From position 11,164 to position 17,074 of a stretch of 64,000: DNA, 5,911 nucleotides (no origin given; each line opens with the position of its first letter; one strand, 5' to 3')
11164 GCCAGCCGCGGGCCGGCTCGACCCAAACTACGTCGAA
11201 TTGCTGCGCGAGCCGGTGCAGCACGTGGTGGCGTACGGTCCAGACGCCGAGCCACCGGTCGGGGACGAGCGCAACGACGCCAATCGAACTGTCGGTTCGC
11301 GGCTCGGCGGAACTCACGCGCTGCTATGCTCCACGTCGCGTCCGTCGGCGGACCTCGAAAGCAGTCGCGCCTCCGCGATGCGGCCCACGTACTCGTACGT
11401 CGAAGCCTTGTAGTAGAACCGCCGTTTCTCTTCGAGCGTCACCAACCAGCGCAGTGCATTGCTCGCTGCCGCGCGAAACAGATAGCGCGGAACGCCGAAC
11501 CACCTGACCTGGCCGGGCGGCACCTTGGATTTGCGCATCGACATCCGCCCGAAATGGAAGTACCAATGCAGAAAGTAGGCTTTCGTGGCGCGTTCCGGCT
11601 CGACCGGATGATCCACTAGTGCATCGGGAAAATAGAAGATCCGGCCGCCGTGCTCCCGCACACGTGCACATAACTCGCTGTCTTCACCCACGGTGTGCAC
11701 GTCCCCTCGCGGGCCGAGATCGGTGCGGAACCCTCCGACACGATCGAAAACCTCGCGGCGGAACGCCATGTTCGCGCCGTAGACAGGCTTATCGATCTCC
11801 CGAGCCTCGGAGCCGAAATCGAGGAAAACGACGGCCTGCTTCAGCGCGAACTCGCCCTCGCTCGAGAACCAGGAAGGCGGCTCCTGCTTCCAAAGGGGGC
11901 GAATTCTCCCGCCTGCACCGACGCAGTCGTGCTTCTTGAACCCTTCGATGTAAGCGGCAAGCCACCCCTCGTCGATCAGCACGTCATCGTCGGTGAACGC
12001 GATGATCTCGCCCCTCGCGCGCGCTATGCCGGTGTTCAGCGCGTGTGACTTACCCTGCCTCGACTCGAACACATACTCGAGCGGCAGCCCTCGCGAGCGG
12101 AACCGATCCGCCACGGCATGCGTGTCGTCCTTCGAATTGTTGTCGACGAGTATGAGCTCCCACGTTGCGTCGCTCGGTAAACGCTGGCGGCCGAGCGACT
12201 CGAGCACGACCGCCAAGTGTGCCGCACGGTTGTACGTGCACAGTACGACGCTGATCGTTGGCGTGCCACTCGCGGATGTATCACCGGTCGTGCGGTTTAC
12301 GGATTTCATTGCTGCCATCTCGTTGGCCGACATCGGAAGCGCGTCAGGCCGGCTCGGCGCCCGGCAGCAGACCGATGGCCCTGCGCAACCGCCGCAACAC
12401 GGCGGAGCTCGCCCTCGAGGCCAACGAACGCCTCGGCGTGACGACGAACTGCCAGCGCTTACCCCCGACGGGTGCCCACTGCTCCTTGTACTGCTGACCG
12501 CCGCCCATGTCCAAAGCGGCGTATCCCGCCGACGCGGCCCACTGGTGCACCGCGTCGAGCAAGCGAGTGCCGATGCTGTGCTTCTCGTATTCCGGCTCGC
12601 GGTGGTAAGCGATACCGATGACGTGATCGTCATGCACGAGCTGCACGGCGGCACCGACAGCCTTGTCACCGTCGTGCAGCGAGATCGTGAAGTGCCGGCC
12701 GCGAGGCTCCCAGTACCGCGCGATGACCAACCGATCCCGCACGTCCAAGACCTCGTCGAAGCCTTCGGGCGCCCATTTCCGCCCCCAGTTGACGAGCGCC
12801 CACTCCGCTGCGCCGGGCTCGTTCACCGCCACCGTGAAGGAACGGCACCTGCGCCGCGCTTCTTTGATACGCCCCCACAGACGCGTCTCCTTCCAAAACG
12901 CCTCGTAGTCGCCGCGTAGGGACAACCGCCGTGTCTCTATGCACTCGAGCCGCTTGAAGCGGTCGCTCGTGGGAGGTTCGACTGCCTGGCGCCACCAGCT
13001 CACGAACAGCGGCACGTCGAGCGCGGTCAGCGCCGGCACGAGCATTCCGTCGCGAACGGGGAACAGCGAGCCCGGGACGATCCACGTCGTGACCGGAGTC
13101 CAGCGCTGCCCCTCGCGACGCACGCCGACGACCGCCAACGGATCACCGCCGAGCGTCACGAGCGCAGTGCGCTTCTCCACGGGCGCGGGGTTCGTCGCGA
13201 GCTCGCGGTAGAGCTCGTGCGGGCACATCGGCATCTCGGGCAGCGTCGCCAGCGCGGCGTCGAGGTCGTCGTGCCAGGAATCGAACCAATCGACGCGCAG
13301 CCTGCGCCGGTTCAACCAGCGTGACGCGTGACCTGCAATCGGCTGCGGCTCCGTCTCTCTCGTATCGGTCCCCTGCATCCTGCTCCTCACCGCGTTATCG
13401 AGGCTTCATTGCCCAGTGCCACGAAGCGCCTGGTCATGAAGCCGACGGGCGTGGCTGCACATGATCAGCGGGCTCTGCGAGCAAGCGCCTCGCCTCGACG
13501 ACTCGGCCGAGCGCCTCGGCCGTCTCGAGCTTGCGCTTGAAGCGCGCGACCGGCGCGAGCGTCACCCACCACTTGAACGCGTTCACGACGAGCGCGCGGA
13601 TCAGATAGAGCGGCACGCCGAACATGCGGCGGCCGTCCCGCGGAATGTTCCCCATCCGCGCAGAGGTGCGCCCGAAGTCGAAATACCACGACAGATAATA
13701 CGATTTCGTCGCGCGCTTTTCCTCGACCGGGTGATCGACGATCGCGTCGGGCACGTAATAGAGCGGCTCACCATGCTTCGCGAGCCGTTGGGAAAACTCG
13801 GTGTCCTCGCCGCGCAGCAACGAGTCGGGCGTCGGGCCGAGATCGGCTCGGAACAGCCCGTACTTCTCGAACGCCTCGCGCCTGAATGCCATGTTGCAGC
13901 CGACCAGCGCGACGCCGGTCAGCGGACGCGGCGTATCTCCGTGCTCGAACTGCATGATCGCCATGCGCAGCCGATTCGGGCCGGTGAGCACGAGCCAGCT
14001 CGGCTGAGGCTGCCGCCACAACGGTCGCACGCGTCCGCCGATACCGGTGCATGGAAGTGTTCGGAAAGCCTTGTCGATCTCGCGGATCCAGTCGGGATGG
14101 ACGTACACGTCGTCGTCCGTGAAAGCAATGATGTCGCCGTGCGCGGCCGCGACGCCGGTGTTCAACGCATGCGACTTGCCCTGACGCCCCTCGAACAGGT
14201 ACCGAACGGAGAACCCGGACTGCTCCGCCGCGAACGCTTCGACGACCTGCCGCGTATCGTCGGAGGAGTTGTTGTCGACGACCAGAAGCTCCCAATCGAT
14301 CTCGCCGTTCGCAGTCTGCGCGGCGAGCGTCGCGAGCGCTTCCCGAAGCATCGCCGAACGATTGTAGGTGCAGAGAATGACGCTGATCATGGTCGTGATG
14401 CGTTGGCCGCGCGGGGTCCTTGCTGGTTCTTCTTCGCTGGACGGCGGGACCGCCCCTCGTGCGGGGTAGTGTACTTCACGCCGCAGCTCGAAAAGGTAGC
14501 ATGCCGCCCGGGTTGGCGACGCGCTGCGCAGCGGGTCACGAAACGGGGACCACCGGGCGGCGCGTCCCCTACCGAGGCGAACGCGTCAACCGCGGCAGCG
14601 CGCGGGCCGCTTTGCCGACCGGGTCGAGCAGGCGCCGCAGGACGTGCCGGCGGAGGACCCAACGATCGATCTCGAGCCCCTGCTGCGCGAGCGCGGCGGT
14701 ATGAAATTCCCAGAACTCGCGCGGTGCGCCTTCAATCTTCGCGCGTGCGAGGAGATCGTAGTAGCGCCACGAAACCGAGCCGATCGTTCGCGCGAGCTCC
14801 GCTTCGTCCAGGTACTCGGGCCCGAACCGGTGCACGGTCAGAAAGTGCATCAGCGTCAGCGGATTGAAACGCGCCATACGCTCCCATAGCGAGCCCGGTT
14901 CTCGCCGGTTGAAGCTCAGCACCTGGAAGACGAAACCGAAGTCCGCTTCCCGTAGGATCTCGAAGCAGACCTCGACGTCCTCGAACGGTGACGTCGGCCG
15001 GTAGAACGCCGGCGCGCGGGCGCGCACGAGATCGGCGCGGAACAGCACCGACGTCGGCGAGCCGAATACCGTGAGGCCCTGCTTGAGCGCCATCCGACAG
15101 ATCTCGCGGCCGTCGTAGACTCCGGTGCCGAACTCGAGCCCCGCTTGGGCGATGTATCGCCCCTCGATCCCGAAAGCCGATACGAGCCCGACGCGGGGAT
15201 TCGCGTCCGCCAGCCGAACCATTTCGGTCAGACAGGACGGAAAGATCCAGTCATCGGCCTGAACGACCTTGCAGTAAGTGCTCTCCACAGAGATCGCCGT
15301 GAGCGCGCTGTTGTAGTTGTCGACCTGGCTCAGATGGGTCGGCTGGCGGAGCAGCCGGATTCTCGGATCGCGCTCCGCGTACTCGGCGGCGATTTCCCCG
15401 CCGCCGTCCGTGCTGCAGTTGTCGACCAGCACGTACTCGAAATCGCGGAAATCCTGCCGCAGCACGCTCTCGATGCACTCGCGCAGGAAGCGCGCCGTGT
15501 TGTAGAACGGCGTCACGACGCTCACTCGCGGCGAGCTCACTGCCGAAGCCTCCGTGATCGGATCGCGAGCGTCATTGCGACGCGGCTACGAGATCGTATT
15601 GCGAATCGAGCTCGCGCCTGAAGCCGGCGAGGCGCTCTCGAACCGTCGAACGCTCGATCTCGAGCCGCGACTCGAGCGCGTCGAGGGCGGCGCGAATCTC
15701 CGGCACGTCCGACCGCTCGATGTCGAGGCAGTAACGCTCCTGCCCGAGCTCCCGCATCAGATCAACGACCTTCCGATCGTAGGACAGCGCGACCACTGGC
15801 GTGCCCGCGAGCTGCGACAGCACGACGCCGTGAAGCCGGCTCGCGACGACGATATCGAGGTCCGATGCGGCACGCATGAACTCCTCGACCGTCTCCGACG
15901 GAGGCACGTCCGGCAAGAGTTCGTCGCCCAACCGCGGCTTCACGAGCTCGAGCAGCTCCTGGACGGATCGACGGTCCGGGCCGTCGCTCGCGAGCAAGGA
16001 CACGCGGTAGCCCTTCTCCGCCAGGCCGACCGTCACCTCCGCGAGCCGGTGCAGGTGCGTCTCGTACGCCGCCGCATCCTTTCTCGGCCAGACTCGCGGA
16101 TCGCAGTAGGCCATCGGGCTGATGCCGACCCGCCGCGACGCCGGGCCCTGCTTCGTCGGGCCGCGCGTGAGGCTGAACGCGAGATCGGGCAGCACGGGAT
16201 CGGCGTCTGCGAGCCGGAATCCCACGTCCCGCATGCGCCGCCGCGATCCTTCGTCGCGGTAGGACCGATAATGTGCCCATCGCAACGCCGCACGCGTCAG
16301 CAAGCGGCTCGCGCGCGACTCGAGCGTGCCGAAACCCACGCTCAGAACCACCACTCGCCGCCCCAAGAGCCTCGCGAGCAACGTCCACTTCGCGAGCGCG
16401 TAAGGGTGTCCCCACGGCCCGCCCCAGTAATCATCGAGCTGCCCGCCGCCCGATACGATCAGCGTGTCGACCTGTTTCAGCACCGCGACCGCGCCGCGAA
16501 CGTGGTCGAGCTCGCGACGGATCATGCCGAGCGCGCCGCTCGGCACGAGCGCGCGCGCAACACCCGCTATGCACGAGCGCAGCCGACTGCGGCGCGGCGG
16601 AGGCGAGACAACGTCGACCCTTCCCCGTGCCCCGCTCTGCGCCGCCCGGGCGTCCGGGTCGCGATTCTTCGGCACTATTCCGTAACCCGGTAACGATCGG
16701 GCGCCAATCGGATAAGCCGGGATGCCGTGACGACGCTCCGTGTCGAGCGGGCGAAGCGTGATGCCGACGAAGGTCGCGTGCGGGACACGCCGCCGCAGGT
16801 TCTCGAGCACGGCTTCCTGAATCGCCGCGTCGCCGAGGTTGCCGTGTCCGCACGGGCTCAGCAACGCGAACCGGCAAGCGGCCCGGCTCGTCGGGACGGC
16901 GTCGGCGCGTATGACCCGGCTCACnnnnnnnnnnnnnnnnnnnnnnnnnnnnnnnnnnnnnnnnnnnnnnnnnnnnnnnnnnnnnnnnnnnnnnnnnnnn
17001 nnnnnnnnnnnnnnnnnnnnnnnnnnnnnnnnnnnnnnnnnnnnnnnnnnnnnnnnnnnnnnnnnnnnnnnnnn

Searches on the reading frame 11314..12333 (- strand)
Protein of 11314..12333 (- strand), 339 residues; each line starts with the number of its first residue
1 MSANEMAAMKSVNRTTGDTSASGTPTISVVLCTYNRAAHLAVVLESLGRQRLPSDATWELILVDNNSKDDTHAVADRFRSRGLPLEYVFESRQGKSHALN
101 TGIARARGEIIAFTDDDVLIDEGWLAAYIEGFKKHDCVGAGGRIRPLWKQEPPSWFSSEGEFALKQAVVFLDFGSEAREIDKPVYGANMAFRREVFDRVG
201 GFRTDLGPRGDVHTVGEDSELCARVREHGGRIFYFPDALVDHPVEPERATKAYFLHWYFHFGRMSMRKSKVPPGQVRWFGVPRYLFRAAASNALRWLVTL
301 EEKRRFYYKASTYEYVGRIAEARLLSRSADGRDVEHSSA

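Call 43: search_protein_families(library=ncbifam, proteins=[window:11314-12333:-], max_evalue=1e-12)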
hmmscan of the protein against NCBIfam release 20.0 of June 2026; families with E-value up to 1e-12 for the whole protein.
window:11314-12333:- (339 aa): 9 families
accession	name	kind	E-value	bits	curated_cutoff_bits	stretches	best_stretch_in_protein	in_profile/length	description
NF038302.1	EPS_HpsE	equivalog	1.6e-39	135.7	300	1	27-267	3-249/307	hormogonium polysaccharide biosynthesis glycosyltransferase HpsE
NF041394.1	GtaseAglG_Halo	equivalog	4.5e-38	131.2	440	1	27-262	3-235/304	glucosyl-dolichyl phosphate glucuronosyltransferase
NF041875.1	EPS_EpsD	equivalog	1.6e-33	116.5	370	1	27-310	1-269/325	exopolysaccharide biosynthesis glycosyltransferase EpsD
TIGR03965.1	mycofact_glyco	equivalog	4.8e-32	111.4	280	1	16-283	66-318/467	mycofactocin biosynthesis glycosyltransferase MftF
NF038299.1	EPS_HpsN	equivalog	1.1e-18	67.3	425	1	25-242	1-220/317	hormogonium polysaccharide biosynthesis glycosyltransferase HpsN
TIGR03937.1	PgaC_IcaA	equivalog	8.9e-16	57.8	422.3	1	15-140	35-158/407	poly-beta-1,6-N-acetyl-D-glucosamine synthase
TIGR04283.1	glyco_like_mftF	equivalog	1.1e-14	54.5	182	1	27-238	1-181/221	TIGR04283 family arsenosugar biosynthesis glycosyltransferase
NF007482.0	PRK10073.1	equivalog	1.3e-14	54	423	1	22-120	3-98/334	glycosyltransferase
TIGR03111.1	glyc2_xrt_Gpos1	hypoth_equivalog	1.4e-13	50.4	363.95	1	18-140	42-164/439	TIGR03111 family XrtG-associated glycosyltransferase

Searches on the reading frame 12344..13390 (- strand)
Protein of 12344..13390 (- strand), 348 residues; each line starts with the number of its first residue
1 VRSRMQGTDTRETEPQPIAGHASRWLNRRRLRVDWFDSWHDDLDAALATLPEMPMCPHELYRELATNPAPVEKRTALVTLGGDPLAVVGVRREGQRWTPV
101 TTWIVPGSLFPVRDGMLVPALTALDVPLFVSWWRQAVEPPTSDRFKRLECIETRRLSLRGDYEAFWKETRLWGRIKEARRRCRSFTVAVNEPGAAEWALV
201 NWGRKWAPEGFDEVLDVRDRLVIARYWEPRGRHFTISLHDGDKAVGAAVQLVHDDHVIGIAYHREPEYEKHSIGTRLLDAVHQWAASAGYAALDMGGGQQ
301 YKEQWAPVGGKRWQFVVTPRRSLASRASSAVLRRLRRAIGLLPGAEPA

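Call 42: search_protein_families(library=ncbifam, proteins=[window:12344-13390:-], max_evalue=1e-12)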
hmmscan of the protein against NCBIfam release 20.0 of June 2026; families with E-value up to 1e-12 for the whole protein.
window:12344-13390:- (348 aa): 0 families

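Call 78: search_protein_families(library=pfam, proteins=[window:12344-13390:-], max_evalue=0.001)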
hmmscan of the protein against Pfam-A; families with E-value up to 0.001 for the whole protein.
window:12344-13390:- (348 aa): 2 families
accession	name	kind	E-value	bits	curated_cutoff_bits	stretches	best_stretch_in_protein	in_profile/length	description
PF13480.13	Acetyltransf_6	-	3.5e-09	37.4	22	1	175-301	7-141/143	Acetyltransferase (GNAT) domain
PF00583.31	Acetyltransf_1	-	0.0001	23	20.7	1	221-292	23-95/116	Acetyltransferase (GNAT) family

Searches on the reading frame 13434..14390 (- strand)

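Call 42: search_protein_families(library=ncbifam, proteins=[window:13434-14390:-], max_evalue=1e-12)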
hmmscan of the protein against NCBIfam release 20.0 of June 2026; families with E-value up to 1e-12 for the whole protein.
window:13434-14390:- (318 aa): 7 families
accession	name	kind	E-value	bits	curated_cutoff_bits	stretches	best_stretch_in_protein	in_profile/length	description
NF038302.1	EPS_HpsE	equivalog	7.3e-39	133.5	300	1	2-254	3-258/307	hormogonium polysaccharide biosynthesis glycosyltransferase HpsE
NF041875.1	EPS_EpsD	equivalog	9.9e-30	104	370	1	2-287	1-276/325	exopolysaccharide biosynthesis glycosyltransferase EpsD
NF041394.1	GtaseAglG_Halo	equivalog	9.9e-29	100.6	440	1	2-249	3-244/304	glucosyl-dolichyl phosphate glucuronosyltransferase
TIGR03965.1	mycofact_glyco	equivalog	3.5e-26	92.1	280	1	2-296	76-355/467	mycofactocin biosynthesis glycosyltransferase MftF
NF038299.1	EPS_HpsN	equivalog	3.7e-18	65.6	425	1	1-224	2-224/317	hormogonium polysaccharide biosynthesis glycosyltransferase HpsN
TIGR04283.1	glyco_like_mftF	equivalog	4.9e-15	55.7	182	1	2-216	1-181/221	TIGR04283 family arsenosugar biosynthesis glycosyltransferase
NF007482.0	PRK10073.1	equivalog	3.3e-14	52.6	423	1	2-100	8-101/334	glycosyltransferase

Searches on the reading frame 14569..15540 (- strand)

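Call 42: search_protein_families(library=ncbifam, proteins=[window:14569-15540:-], max_evalue=1e-12)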
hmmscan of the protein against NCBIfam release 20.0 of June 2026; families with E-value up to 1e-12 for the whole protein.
window:14569-15540:- (323 aa): 3 families
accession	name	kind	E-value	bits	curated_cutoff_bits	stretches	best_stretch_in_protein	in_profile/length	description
NF007482.0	PRK10073.1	equivalog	1.3e-16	60.6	423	1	2-114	4-113/334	glycosyltransferase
NF047683.1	TeichurnBiosyTuaG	equivalog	2.2e-15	57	400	1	3-108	5-108/252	teichuronic acid biosynthesis protein TuaG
NF053739.1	GlytfEpsEBac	equivalog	1e-14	54.2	450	1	4-122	1-118/265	glycosyltransferase EpsE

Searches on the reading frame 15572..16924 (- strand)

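Call 42: search_protein_families(library=ncbifam, proteins=[window:15572-16924:-], max_evalue=1e-12)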
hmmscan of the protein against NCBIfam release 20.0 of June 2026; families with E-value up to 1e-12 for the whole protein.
window:15572-16924:- (450 aa): 1 family
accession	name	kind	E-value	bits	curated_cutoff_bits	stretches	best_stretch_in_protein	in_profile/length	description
TIGR03609.1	S_layer_CsaB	equivalog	3.5e-28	98.8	213.1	1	145-397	59-293/301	polysaccharide pyruvyl transferase CsaB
